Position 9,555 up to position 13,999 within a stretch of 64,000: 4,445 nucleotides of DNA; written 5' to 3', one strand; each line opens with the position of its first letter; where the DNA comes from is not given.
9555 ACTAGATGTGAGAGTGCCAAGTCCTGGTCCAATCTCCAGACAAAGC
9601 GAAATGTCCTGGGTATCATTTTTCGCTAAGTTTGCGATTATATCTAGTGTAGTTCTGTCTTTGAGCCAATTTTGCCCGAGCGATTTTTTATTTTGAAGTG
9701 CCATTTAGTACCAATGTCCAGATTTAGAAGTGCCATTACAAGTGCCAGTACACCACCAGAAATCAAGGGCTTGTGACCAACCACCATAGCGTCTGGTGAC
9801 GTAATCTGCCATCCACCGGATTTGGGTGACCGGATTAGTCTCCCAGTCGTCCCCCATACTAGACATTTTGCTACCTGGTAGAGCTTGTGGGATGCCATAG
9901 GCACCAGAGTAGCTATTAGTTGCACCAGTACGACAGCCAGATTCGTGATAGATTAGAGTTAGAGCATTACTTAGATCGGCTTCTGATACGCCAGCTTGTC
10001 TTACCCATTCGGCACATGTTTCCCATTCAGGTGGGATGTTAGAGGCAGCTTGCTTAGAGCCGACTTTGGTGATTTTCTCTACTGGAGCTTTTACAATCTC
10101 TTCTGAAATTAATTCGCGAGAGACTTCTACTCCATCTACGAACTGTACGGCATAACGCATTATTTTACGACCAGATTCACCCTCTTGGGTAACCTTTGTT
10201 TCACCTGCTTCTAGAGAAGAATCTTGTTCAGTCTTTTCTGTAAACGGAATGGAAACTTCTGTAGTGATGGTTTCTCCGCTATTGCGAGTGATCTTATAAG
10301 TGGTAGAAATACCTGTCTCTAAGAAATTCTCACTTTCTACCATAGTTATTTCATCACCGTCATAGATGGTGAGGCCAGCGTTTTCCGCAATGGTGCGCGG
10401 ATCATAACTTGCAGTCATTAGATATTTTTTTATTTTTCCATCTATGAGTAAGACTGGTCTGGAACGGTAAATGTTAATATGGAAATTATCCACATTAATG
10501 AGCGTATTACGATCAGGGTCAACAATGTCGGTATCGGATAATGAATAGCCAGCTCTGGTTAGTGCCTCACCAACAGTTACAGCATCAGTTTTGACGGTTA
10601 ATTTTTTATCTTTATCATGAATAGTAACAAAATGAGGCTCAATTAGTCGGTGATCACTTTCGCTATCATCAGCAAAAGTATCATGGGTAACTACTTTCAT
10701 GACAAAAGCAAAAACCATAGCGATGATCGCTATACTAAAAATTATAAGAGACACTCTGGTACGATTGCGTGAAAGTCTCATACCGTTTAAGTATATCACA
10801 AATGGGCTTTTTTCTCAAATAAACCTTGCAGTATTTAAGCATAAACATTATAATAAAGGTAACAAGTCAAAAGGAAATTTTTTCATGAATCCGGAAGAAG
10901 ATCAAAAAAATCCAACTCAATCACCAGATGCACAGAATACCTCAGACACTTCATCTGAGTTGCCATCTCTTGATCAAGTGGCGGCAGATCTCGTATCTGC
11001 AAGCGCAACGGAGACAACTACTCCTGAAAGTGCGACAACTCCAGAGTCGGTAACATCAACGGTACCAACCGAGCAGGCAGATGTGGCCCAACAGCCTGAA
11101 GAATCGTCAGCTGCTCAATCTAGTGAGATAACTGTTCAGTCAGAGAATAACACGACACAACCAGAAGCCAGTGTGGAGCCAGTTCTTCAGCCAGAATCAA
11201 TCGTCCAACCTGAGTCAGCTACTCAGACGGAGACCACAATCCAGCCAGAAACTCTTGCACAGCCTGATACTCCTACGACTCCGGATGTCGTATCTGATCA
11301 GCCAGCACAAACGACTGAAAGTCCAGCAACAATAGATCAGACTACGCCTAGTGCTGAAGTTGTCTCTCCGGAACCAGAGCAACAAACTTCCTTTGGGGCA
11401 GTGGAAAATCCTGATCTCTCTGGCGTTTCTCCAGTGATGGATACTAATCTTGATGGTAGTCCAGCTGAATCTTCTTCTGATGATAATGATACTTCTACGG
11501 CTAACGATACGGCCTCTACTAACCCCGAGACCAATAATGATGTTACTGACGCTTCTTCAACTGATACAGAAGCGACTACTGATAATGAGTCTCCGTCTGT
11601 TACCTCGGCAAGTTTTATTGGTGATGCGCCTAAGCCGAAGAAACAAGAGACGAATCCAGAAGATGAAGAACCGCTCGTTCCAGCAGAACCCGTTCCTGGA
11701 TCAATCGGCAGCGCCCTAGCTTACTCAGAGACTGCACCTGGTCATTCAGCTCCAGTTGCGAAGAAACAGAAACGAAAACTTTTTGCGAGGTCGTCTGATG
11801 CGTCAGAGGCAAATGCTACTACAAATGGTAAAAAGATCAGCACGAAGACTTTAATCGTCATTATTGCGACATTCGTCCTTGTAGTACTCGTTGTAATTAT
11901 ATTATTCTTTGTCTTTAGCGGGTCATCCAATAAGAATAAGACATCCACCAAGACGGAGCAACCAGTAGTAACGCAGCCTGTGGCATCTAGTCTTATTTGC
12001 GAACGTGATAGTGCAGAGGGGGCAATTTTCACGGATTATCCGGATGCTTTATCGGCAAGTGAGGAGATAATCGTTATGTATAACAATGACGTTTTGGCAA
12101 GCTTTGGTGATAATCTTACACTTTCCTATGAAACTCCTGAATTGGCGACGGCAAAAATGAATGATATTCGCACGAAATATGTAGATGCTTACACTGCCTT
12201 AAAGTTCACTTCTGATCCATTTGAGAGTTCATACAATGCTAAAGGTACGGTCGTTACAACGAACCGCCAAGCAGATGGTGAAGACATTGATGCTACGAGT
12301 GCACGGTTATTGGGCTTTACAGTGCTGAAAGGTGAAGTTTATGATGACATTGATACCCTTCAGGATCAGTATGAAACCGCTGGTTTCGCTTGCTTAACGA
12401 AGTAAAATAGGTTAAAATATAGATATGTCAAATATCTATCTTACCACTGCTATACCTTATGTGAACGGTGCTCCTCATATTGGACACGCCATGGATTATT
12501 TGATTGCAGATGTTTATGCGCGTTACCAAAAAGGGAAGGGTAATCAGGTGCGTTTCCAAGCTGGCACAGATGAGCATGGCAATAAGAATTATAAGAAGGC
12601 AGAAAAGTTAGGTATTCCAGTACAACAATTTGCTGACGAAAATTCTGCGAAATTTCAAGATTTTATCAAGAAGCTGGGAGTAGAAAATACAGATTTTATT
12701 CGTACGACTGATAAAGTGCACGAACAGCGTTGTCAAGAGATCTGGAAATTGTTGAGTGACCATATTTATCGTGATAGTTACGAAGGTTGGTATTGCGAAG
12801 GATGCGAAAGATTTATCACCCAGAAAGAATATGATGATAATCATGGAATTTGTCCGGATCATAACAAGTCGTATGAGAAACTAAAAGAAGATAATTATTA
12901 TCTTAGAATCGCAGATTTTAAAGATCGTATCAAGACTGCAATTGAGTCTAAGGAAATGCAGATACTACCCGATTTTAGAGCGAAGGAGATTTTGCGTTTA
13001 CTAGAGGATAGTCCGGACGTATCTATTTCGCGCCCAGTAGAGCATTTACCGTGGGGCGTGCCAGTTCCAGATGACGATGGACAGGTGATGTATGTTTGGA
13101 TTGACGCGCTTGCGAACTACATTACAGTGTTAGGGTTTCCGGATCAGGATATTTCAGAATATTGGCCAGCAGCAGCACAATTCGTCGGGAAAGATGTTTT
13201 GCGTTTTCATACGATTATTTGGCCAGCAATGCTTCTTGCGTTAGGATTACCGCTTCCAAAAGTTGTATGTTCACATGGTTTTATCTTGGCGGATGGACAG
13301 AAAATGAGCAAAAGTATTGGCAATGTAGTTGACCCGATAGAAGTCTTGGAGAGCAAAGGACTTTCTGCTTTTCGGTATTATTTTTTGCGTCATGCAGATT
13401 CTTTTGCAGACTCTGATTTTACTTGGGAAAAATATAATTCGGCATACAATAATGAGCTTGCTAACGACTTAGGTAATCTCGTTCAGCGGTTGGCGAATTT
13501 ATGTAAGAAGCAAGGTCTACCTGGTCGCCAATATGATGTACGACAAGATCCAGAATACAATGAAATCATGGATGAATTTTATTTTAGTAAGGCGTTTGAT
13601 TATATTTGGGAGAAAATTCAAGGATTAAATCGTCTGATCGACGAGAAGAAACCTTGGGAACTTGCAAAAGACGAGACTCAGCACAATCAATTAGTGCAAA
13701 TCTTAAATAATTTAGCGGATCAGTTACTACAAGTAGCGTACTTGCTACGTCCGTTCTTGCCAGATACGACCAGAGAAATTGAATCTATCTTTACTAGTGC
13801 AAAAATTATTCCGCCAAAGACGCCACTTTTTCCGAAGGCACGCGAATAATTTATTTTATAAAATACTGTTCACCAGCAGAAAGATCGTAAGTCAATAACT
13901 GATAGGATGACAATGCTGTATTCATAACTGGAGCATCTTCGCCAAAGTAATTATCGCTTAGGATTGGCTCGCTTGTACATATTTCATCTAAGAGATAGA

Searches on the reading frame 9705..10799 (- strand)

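Call 69: search_protein_families(library=pfam, proteins=[window:9705-10799:-], max_evalue=0.000001)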
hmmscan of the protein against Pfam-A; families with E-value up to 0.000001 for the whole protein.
window:9705-10799:- (364 aa): 2 families
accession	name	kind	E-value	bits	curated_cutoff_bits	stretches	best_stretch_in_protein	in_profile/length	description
PF07501.17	G5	-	1.1e-22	80.4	23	1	176-249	2-75/75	G5 domain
PF03990.20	DUF348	-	2.2e-08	34.1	24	1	58-97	1-40/41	G5-linked-Ubiquitin-like domain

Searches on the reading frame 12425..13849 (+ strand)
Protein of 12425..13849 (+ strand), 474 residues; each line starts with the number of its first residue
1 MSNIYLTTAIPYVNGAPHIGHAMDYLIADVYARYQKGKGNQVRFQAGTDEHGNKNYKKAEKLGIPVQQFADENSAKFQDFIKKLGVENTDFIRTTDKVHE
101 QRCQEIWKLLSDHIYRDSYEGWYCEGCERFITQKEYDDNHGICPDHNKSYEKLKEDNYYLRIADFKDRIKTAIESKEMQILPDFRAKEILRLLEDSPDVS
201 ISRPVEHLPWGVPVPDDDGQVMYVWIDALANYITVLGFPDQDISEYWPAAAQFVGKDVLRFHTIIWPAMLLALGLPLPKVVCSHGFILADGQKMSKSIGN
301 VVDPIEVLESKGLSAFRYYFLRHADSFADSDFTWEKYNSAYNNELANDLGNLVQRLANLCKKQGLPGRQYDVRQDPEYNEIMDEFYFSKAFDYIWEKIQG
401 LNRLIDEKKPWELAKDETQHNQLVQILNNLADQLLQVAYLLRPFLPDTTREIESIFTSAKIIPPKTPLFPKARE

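Call 69: search_protein_families(library=pfam, proteins=[window:12425-13849:+], max_evalue=0.000001)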
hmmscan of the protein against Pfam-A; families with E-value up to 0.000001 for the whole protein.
window:12425-13849:+ (474 aa): 3 families
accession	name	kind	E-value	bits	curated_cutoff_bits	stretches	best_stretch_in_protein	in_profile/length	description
PF09334.17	tRNA-synt_1g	-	2.2e-98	330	20.1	2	152-356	177-390/391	tRNA synthetases class I (M)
PF00133.28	tRNA-synt_1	-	3.7e-35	121.9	22.7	2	8-215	29-244/414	tRNA synthetases class I (I, L, M and V)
PF01406.26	tRNA-synt_1e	-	1.3e-12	48.2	27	0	11-100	17-107/301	tRNA synthetases class I (C) catalytic domain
